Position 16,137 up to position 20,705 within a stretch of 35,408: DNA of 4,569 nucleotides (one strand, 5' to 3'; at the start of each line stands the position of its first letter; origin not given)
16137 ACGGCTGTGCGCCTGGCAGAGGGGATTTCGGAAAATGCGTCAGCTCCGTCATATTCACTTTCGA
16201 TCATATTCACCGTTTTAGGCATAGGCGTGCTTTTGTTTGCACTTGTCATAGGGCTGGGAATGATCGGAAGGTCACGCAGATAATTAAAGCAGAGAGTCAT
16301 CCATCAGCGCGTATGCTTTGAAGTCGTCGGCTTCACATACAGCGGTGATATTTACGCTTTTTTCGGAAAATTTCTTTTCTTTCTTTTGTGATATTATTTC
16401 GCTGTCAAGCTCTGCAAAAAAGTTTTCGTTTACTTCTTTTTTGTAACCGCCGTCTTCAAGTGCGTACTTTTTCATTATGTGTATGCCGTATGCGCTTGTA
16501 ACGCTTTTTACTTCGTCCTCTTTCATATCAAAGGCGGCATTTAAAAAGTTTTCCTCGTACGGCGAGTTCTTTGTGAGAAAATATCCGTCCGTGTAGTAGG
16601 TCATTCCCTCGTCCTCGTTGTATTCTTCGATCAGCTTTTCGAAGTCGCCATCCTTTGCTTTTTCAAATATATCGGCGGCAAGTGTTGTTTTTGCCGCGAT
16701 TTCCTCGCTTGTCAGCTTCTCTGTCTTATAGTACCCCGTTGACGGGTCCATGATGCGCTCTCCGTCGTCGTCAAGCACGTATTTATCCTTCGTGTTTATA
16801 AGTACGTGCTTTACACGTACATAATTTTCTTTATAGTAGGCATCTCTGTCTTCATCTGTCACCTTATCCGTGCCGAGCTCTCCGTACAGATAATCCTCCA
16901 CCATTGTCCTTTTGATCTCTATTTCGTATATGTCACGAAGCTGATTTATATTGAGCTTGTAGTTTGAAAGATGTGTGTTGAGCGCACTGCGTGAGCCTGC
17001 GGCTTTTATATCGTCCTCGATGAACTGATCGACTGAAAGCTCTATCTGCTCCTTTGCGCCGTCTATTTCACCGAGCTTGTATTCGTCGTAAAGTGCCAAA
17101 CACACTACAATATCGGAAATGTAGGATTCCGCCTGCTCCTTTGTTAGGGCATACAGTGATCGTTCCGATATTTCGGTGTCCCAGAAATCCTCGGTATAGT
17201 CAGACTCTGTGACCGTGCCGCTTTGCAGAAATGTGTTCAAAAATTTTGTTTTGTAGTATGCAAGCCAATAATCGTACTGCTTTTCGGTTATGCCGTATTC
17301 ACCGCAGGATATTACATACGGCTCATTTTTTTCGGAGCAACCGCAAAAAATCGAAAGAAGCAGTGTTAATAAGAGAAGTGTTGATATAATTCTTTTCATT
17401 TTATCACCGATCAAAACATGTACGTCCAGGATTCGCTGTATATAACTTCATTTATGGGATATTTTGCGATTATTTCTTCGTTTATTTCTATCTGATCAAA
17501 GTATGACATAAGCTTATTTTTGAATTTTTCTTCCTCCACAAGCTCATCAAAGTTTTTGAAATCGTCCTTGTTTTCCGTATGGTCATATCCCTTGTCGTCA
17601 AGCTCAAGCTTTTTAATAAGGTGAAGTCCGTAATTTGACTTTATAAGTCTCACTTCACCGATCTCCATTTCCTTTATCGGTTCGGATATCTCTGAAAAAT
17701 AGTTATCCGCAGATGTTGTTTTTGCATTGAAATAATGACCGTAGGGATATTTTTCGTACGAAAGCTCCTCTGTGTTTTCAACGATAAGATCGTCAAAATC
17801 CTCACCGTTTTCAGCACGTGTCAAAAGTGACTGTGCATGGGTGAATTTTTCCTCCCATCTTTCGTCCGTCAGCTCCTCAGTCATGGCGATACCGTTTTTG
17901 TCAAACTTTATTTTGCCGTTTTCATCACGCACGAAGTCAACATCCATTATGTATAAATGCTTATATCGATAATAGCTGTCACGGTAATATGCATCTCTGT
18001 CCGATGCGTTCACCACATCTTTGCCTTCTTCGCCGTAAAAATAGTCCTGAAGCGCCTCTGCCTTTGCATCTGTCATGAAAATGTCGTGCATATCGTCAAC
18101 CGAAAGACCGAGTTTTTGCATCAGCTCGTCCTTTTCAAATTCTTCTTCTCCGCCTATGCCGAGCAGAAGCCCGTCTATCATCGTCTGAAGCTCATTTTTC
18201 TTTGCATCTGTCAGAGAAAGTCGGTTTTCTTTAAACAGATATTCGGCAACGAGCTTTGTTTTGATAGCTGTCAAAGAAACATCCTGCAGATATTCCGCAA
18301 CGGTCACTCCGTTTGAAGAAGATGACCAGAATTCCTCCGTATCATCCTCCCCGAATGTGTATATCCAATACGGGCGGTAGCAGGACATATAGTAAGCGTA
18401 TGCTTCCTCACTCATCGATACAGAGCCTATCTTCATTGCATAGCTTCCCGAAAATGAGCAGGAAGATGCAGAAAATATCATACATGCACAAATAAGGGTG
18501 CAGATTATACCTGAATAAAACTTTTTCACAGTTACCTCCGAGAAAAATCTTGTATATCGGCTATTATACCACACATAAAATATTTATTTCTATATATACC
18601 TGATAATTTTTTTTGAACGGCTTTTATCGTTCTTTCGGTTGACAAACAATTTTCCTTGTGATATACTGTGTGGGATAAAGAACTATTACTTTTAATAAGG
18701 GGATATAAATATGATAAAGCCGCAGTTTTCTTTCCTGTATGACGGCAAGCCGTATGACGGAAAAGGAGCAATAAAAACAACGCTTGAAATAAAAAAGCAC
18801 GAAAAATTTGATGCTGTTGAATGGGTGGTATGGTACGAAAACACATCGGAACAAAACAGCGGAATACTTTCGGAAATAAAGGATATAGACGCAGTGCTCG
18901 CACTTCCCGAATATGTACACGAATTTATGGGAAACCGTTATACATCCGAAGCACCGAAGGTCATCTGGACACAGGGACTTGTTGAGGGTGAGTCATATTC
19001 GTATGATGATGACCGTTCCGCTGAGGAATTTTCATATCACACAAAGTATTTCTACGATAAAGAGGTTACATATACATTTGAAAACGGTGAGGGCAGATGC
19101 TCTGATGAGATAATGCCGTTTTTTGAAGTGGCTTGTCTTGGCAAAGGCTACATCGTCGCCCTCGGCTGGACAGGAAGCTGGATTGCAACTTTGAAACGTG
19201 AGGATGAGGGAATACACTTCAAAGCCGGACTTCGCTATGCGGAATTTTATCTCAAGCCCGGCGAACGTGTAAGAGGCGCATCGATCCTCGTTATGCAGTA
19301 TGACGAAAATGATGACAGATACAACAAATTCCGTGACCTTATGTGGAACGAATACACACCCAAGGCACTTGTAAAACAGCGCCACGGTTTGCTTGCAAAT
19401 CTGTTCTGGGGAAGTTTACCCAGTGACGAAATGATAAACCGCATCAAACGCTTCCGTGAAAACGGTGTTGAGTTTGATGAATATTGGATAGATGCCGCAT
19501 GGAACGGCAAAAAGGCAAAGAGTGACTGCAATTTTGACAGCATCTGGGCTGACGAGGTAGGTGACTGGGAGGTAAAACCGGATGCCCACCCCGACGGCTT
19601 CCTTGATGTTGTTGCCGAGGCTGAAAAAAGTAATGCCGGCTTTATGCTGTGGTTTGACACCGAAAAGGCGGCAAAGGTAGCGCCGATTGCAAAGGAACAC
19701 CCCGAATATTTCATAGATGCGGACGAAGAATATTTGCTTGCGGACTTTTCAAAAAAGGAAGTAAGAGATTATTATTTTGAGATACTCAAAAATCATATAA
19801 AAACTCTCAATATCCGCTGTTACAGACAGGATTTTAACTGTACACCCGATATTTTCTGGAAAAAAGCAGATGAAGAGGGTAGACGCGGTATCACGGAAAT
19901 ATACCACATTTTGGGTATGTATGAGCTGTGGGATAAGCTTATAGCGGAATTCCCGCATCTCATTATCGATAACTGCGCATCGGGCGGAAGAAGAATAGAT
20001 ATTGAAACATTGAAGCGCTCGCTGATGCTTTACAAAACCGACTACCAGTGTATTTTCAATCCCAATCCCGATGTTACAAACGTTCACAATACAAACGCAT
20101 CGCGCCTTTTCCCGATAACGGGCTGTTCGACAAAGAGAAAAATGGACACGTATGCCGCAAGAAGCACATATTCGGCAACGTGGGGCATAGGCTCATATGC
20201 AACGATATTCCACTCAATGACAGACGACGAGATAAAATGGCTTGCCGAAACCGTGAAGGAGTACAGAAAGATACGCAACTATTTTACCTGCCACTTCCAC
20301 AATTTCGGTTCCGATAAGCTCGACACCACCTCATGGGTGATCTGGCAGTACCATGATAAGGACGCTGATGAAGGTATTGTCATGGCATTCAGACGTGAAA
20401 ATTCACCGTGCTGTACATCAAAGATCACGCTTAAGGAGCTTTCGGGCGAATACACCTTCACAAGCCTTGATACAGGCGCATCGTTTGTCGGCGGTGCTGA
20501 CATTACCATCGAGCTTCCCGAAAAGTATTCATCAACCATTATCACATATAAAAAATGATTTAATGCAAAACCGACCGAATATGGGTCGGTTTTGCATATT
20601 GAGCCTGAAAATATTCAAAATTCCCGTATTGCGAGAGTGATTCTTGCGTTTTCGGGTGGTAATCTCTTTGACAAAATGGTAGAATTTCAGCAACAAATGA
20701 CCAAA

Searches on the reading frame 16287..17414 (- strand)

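Call 81: search_protein_families(library=pfam, proteins=[window:16287-17414:-], max_evalue=0.00001)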
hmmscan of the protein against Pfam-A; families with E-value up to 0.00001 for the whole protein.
window:16287-17414:- (376 aa): 1 family
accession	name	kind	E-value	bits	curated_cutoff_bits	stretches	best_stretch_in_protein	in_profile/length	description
PF13616.12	Rotamase_3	-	5.8e-08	33.7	22.5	1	195-315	12-111/116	PPIC-type PPIASE domain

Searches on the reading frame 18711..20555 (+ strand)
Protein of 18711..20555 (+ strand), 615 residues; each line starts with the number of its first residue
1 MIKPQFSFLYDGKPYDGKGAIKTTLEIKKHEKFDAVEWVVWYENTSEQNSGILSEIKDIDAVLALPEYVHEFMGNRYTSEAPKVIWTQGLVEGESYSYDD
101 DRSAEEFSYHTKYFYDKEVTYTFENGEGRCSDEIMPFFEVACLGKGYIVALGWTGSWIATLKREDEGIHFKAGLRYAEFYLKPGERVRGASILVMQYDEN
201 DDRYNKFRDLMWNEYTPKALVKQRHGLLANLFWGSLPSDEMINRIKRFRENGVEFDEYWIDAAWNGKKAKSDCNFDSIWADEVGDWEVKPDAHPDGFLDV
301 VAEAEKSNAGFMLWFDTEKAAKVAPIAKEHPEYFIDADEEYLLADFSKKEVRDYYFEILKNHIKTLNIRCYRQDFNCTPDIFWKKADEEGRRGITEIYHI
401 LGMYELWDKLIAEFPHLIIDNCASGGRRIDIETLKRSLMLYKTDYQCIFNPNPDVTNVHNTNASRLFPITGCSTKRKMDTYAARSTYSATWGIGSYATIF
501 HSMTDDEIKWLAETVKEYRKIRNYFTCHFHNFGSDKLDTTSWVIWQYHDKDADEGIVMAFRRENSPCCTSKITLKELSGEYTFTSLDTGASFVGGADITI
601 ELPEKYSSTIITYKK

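Call 81: search_protein_families(library=pfam, proteins=[window:18711-20555:+], max_evalue=0.00001)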
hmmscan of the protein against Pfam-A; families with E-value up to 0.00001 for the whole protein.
window:18711-20555:+ (615 aa): 1 family
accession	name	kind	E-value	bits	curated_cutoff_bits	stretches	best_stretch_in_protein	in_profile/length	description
PF02065.24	Melibiase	-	1.3e-22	80.7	27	1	205-445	21-261/347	Melibiase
